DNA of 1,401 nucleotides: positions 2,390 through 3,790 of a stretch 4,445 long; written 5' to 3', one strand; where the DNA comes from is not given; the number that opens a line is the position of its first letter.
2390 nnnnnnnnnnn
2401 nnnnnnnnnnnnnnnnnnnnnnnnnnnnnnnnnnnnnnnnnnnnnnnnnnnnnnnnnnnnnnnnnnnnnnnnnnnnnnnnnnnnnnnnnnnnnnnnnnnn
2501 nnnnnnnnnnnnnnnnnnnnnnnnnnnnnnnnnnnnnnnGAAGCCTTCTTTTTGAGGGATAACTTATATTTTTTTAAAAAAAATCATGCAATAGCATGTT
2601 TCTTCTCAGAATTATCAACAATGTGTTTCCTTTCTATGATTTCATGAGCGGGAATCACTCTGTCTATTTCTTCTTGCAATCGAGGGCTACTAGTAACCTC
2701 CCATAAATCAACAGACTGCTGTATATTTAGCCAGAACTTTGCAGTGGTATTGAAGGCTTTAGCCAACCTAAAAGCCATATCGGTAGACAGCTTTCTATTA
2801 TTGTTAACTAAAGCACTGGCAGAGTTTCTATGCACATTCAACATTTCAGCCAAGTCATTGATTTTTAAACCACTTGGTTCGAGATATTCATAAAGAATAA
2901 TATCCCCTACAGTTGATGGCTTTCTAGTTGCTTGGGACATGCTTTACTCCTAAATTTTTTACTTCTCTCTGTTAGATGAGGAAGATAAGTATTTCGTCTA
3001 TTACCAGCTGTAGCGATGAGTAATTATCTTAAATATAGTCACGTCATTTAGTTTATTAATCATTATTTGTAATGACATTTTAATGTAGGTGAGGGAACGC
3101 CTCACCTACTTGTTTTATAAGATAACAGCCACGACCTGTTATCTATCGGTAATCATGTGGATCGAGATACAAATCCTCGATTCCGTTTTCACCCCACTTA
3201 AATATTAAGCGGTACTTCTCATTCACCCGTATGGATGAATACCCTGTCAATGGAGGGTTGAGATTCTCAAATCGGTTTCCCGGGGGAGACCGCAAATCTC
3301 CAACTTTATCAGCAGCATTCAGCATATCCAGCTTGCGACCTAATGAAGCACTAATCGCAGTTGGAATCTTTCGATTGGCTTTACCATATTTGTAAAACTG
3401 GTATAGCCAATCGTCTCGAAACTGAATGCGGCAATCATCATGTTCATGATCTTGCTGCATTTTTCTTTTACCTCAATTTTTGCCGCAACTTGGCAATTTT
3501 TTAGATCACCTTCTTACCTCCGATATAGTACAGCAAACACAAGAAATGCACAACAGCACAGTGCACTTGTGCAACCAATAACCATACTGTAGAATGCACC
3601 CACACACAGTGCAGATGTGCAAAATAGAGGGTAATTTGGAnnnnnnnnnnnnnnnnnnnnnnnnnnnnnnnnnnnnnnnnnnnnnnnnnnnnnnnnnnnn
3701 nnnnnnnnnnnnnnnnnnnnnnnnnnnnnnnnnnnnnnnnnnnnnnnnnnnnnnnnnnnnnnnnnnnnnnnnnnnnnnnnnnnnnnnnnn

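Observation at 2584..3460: higB and higA are separated by a 200-bp spacer with a hairpin and palindromes (non-canonical architecture)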

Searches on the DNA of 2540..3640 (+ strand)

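Call 3: search_dna_similar(query=window:2540-3640:+, collection=plasmids, mode=near, max_rows=30)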
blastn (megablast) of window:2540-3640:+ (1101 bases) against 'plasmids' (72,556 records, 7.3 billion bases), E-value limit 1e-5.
Records with a match: 76; places in all: 90; records where one place covers at least 80% of the query: 63.
Best place of each record, by identity: >=99% 7; 95-99% 45; 80-90% 24.
By first word of the organism name: Enterobacter 35; Klebsiella 27; Escherichia 3; Citrobacter 3; Raoultella 3; Leclercia 2; Salmonella 2; Serratia 1.
By predicted mobility (MOB-suite, as given by PLSDB): mobilizable 51; non-mobilizable 24; conjugative 1.
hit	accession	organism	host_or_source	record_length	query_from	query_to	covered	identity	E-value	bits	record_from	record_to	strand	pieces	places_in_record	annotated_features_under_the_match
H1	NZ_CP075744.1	Escherichia coli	Sus scrofa,feacal sample,Pig feces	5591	1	1101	100%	99.8%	0e+0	2023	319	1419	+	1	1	HigA family addiction module antitoxin | type II toxin-antitoxin system RelE/ParE family toxin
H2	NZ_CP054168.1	Escherichia coli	Homo sapiens,bone infection of foot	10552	1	1101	100%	99.6%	0e+0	2012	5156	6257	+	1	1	HigA family addiction module antitoxin | type II toxin-antitoxin system RelE/ParE family toxin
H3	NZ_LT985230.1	Escherichia coli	-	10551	1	1101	100%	99.5%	0e+0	2006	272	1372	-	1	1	HigA family addiction module antitoxin | type II toxin-antitoxin system RelE/ParE family toxin | hypothetical protein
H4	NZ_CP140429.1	Enterobacter hormaechei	Homo sapiens,Wound/Abscess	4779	1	1101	100%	98.3%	0e+0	1929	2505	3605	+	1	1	HigA family addiction module antitoxin | type II toxin-antitoxin system RelE/ParE family toxin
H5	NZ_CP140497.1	Enterobacter hormaechei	Homo sapiens,Wound/Abscess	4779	1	1101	100%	98.3%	0e+0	1929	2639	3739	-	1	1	HigA family addiction module antitoxin | type II toxin-antitoxin system RelE/ParE family toxin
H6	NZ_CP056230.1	Citrobacter freundii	culture,Freshwater sample from upstream ...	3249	1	1101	100%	98.0%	0e+0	1912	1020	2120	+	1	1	HigA family addiction module antitoxin | type II toxin-antitoxin system RelE/ParE family toxin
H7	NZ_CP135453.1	Citrobacter freundii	Homo sapiens,bacterial culture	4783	1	1101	100%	98.0%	0e+0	1912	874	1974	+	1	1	HigA family addiction module antitoxin | type II toxin-antitoxin system RelE/ParE family toxin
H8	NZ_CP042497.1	Leclercia adecarboxylata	Whole organism,Shower 2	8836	1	1101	100%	97.9%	0e+0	1906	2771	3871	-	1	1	HigA family addiction module antitoxin | type II toxin-antitoxin system RelE/ParE family toxin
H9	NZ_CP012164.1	Enterobacter roggenkampii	Homo sapiens,Rectal swab,excreted ...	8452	1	1101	100%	97.9%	0e+0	1906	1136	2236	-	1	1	HigA family addiction module antitoxin | type II toxin-antitoxin system RelE/ParE family toxin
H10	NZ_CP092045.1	Enterobacter cloacae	cell culture,river water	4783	1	1101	100%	97.9%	0e+0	1906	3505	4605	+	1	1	HigA family addiction module antitoxin | type II toxin-antitoxin system RelE/ParE family toxin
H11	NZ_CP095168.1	Enterobacter roggenkampii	healthy cat,feces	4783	1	1101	100%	97.9%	0e+0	1906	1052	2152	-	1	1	HigA family addiction module antitoxin | type II toxin-antitoxin system RelE/ParE family toxin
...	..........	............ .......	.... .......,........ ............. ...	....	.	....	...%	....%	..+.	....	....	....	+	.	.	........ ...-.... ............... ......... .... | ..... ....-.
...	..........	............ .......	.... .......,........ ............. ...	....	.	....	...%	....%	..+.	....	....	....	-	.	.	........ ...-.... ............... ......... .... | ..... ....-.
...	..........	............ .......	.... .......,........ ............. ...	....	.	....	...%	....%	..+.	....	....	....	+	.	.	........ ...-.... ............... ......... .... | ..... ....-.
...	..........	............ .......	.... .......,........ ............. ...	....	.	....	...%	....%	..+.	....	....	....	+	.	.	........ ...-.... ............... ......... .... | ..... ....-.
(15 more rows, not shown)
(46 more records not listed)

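Call 7: get_annotated_region(hit=H1, flank=3000)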
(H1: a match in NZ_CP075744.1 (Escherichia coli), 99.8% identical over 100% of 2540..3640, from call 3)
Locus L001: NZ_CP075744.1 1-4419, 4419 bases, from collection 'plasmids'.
description: Escherichia coli strain CPF6 plasmid pCPF6-unnamed3, complete sequence
organism: Escherichia coli (NCBI taxid 562)
taxonomy: Bacteria; Pseudomonadota; Gammaproteobacteria; Enterobacterales; Enterobacteriaceae; Escherichia; Escherichia coli
host: -; source: Sus scrofa,feacal sample,Pig feces; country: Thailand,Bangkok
typing (MOB-suite, as given by PLSDB): mobilizable; replicon rep_cluster_2350; relaxase MOBP,MOBP
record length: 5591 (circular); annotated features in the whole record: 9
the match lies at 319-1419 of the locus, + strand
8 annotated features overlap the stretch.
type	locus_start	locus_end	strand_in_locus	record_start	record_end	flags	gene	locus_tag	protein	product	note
CDS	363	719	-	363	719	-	-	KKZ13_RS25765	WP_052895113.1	HigA family addiction module antitoxin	-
CDS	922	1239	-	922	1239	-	-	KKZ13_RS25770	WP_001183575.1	type II toxin-antitoxin system RelE/ParE family toxin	-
CDS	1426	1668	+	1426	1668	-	-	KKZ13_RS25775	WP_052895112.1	hypothetical protein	-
CDS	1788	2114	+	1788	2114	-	-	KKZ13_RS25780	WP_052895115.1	hypothetical protein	-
CDS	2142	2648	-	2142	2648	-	-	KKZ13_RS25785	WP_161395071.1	hypothetical protein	-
CDS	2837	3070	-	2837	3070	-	-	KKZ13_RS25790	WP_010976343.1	MbeD family mobilization/exclusion protein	-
CDS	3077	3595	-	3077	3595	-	-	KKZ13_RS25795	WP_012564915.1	MbeB family mobilization protein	-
CDS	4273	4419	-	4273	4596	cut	-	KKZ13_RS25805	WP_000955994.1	MobC family plasmid mobilization relaxosome protein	-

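Call 8: search_dna_similar(query=window:2540-3640:+, collection=plasmids, mode=distant, max_rows=40, rows=spread)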
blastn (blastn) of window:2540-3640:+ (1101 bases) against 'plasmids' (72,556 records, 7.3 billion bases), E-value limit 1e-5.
Records with a match: 174; places in all: 191; records where one place covers at least 80% of the query: 63.
Best place of each record, by identity: >=99% 7; 95-99% 45; 80-90% 24; 60-80% 98.
By first word of the organism name: Escherichia 82; Enterobacter 35; Klebsiella 27; Salmonella 18; Citrobacter 4; Raoultella 3; Leclercia 2; Shigella 2; Serratia 1.
By predicted mobility (MOB-suite, as given by PLSDB): non-mobilizable 120; mobilizable 51; conjugative 3.
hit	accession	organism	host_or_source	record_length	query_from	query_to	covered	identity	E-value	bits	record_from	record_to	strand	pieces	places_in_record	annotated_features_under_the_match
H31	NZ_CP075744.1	Escherichia coli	Sus scrofa,feacal sample,Pig feces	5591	1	1101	100%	99.8%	0e+0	1977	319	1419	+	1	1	HigA family addiction module antitoxin | type II toxin-antitoxin system RelE/ParE family toxin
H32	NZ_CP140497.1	Enterobacter hormaechei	Homo sapiens,Wound/Abscess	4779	1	1101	100%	98.3%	0e+0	1901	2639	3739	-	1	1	HigA family addiction module antitoxin | type II toxin-antitoxin system RelE/ParE family toxin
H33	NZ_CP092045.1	Enterobacter cloacae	cell culture,river water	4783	1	1101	100%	97.9%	0e+0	1883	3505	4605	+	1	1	HigA family addiction module antitoxin | type II toxin-antitoxin system RelE/ParE family toxin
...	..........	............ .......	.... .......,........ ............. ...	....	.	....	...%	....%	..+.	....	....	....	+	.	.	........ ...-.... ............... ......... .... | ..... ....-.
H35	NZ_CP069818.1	Raoultella planticola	-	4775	1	1101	100%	97.9%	0e+0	1883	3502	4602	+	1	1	HigA family addiction module antitoxin | type II toxin-antitoxin system RelE/ParE family toxin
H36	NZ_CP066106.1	Enterobacter hormaechei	Dialysis fluid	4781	1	1101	100%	97.8%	0e+0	1878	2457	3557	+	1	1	HigA family addiction module antitoxin | type II toxin-antitoxin system RelE/ParE family toxin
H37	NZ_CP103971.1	Enterobacter cloacae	Homo sapiens,sputum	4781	1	1101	100%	97.8%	0e+0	1878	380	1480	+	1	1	HigA family addiction module antitoxin | type II toxin-antitoxin system RelE/ParE family toxin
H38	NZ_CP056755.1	Enterobacter hormaechei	culture,Wastewater influent sample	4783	1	1101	100%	97.8%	0e+0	1878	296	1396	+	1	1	HigA family addiction module antitoxin | type II toxin-antitoxin system RelE/ParE family toxin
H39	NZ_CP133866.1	Enterobacter cloacae complex sp. EB5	Homo sapiens,pure culture,drain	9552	1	1101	100%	97.8%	0e+0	1878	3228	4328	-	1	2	HigA family addiction module antitoxin | type II toxin-antitoxin system RelE/ParE family toxin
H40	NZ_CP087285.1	Leclercia adecarboxylata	pig feed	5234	1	1101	100%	96.9%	0e+0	1828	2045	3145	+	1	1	HigA family addiction module antitoxin | type II toxin-antitoxin system RelE/ParE family toxin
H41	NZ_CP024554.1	Klebsiella pneumoniae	-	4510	25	1085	96%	88.0%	0e+0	1330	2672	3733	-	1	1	HigA family addiction module antitoxin | type II toxin-antitoxin system RelE/ParE family toxin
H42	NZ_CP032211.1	Klebsiella pneumoniae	-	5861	25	1085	96%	88.0%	0e+0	1330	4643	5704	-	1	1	HigA family addiction module antitoxin | type II toxin-antitoxin system RelE/ParE family toxin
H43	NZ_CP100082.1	Klebsiella pneumoniae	Homo sapiens,throat swab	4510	25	1085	96%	88.0%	0e+0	1330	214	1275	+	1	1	HigA family addiction module antitoxin | type II toxin-antitoxin system RelE/ParE family toxin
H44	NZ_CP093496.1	Klebsiella pneumoniae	Homo sapiens,Isolated from ...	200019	25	1085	96%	88.0%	0e+0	1330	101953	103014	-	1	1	HigA family addiction module antitoxin | type II toxin-antitoxin system RelE/ParE family toxin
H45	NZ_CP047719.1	Enterobacter hormaechei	Sewage water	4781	232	1101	79%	97.5%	0e+0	1471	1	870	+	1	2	type II toxin-antitoxin system RelE/ParE family toxin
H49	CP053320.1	Salmonella enterica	Isolate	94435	157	395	22%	72.0%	9e-27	130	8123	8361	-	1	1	record has no annotation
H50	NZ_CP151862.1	Citrobacter freundii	-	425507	617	809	18%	68.5%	9e-8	66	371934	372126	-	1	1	type II toxin-antitoxin system RelE/ParE family toxin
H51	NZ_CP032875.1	Escherichia coli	Homo sapiens,Culture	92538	617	705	8%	76.1%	3e-7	64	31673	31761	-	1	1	type II toxin-antitoxin system RelE/ParE family toxin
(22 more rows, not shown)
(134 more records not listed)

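Call 11: get_annotated_region(hit=H41, flank=800)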
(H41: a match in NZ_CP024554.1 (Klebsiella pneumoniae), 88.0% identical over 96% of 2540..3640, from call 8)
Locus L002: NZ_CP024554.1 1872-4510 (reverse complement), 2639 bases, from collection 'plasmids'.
description: Klebsiella pneumoniae strain INF163 plasmid unnamed5, complete sequence
organism: Klebsiella pneumoniae (NCBI taxid 573)
taxonomy: Bacteria; Pseudomonadota; Gammaproteobacteria; Enterobacterales; Enterobacteriaceae; Klebsiella; Klebsiella pneumoniae
host: -; source: -; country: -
typing (MOB-suite, as given by PLSDB): non-mobilizable; replicon ColRNAI_rep_cluster_1987
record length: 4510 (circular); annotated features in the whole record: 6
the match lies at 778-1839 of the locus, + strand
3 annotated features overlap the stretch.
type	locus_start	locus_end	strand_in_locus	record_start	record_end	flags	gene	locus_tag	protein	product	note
CDS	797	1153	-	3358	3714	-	-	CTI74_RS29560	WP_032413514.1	HigA family addiction module antitoxin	-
CDS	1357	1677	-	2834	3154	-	-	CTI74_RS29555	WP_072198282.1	type II toxin-antitoxin system RelE/ParE family toxin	-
CDS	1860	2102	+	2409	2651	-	-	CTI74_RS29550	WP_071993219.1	protein L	-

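Call 12: get_annotated_region(hit=H51, flank=1500)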
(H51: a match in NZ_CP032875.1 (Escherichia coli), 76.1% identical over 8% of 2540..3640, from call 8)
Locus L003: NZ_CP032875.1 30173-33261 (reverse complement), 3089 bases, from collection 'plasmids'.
description: Escherichia coli strain WCHEC000837 plasmid p1_000837, complete sequence
organism: Escherichia coli (NCBI taxid 562)
taxonomy: Bacteria; Pseudomonadota; Gammaproteobacteria; Enterobacterales; Enterobacteriaceae; Escherichia; Escherichia coli
host: -; source: Homo sapiens,Culture; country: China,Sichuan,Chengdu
typing (MOB-suite, as given by PLSDB): non-mobilizable; replicon rep_cluster_1704
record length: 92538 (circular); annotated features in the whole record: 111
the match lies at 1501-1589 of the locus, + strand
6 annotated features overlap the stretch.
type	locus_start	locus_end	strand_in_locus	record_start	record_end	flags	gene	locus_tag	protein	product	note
CDS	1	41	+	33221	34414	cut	-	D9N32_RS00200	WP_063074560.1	hypothetical protein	-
CDS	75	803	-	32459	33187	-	-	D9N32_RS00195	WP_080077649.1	hypothetical protein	-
CDS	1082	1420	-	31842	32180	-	-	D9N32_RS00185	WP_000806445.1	HigA family addiction module antitoxin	-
CDS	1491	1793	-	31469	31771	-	-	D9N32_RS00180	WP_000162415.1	type II toxin-antitoxin system RelE/ParE family toxin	-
CDS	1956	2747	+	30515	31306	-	-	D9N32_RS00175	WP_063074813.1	hypothetical protein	-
CDS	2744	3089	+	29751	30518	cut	-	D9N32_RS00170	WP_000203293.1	hypothetical protein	-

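Call 13: get_annotated_region(hit=H50, flank=1500)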
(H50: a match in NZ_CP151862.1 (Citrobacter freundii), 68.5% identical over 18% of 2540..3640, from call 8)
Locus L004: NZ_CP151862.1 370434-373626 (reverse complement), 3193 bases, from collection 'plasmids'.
description: Citrobacter freundii strain MO_AK867 plasmid unnamed2, complete sequence
organism: Citrobacter freundii (NCBI taxid 546)
taxonomy: Bacteria; Pseudomonadota; Gammaproteobacteria; Enterobacterales; Enterobacteriaceae; Citrobacter; Citrobacter freundii
host: -; source: -; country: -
typing (MOB-suite, as given by PLSDB): non-mobilizable
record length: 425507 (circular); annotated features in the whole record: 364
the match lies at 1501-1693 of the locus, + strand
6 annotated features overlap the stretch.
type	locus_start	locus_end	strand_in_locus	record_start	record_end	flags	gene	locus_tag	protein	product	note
CDS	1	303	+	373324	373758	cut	phnO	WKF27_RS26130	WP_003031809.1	aminoalkylphosphonate N-acetyltransferase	-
CDS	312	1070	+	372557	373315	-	phnP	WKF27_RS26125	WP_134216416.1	phosphonate metabolism protein PhnP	GO:0019700 - organic phosphonate catabolic process [Evidence IEA]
CDS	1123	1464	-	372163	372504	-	-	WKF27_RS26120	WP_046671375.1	HigA family addiction module antitoxin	-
CDS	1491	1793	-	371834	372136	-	-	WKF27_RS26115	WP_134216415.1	type II toxin-antitoxin system RelE/ParE family toxin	-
CDS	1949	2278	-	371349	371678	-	yjdP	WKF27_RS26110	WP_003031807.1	DDRRRQL repeat protein YjdP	-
CDS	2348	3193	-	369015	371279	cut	-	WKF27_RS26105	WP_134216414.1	hybrid sensor histidine kinase/response regulator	-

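Call 14: get_annotated_region(hit=H49, flank=1500)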
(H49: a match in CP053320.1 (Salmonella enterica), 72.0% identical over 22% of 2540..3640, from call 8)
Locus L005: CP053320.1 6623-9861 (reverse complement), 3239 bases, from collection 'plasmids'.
description: Salmonella enterica subsp. arizonae serovar 41:z4,z23:- strain 2016K-0011 plasmid unnamed, complete sequence
organism: Salmonella enterica (NCBI taxid 1151166)
taxonomy: Bacteria; Pseudomonadota; Gammaproteobacteria; Enterobacterales; Enterobacteriaceae; Salmonella; Salmonella enterica
host: -; source: Isolate; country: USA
typing (MOB-suite, as given by PLSDB): non-mobilizable
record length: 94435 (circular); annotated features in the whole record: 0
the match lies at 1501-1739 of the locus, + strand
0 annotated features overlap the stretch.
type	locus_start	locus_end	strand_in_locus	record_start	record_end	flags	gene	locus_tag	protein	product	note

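Call 19: search_dna_similar(query=window:2941-3142:+, collection=plasmids, mode=distant, max_rows=40, rows=spread, max_evalue=0.01)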
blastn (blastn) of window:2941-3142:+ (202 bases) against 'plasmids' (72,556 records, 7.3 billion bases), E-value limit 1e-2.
Records with a match: 76; places in all: 78; records where one place covers at least 80% of the query: 75.
Best place of each record, by identity: >=99% 51; 95-99% 1; 80-90% 24.
By first word of the organism name: Enterobacter 35; Klebsiella 27; Escherichia 3; Citrobacter 3; Raoultella 3; Leclercia 2; Salmonella 2; Serratia 1.
By predicted mobility (MOB-suite, as given by PLSDB): mobilizable 51; non-mobilizable 24; conjugative 1.
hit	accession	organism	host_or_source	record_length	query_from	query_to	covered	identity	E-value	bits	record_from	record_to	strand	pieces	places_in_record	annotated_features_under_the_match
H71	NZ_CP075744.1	Escherichia coli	Sus scrofa,feacal sample,Pig feces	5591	1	202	100%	100.0%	1e-98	365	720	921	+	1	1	none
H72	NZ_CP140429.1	Enterobacter hormaechei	Homo sapiens,Wound/Abscess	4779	1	202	100%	99.5%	5e-97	361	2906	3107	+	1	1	none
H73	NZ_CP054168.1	Escherichia coli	Homo sapiens,bone infection of foot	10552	1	202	100%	99.0%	2e-95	354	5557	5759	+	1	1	none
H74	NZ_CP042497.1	Leclercia adecarboxylata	Whole organism,Shower 2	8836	1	202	100%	99.0%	6e-96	356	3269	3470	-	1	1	none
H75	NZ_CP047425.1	Salmonella enterica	Chicken meat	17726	1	202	100%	99.0%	6e-96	356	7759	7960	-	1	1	none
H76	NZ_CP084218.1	Salmonella sp. JXY0409-18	mixed culture,chicken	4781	1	202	100%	99.0%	6e-96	356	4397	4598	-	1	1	none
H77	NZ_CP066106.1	Enterobacter hormaechei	Dialysis fluid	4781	1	202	100%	99.0%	6e-96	356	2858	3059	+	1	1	none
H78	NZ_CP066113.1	Enterobacter hormaechei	urine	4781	1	202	100%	99.0%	6e-96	356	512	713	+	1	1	none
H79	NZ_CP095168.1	Enterobacter roggenkampii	healthy cat,feces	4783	1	202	100%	99.0%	6e-96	356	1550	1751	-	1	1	none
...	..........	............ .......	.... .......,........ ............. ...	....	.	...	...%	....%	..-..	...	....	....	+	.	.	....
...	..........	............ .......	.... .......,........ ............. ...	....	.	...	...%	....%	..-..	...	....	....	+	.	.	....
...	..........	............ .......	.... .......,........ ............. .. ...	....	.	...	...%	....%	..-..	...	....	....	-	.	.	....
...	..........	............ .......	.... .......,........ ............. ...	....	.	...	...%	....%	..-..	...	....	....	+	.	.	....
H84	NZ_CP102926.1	Klebsiella quasipneumoniae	Homo sapiens,blood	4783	1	202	100%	99.0%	6e-96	356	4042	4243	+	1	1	none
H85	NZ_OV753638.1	Klebsiella quasipneumoniae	-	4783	1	202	100%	99.0%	6e-96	356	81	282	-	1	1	none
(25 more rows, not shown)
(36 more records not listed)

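Call 54: build_rna_model(alignment_id=A5, structure=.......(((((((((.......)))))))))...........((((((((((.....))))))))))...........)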
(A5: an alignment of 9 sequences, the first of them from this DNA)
Model R1 built from alignment A5 (9 sequences, 79 columns); structure: as given.
model positions 75; base pairs 19; branch points 1; effective number of sequences 3.02; information 0.753 bits per position. Calibrated on 0.2 Mb of random sequence (short: E-values are rough).
structure used (alignment columns):
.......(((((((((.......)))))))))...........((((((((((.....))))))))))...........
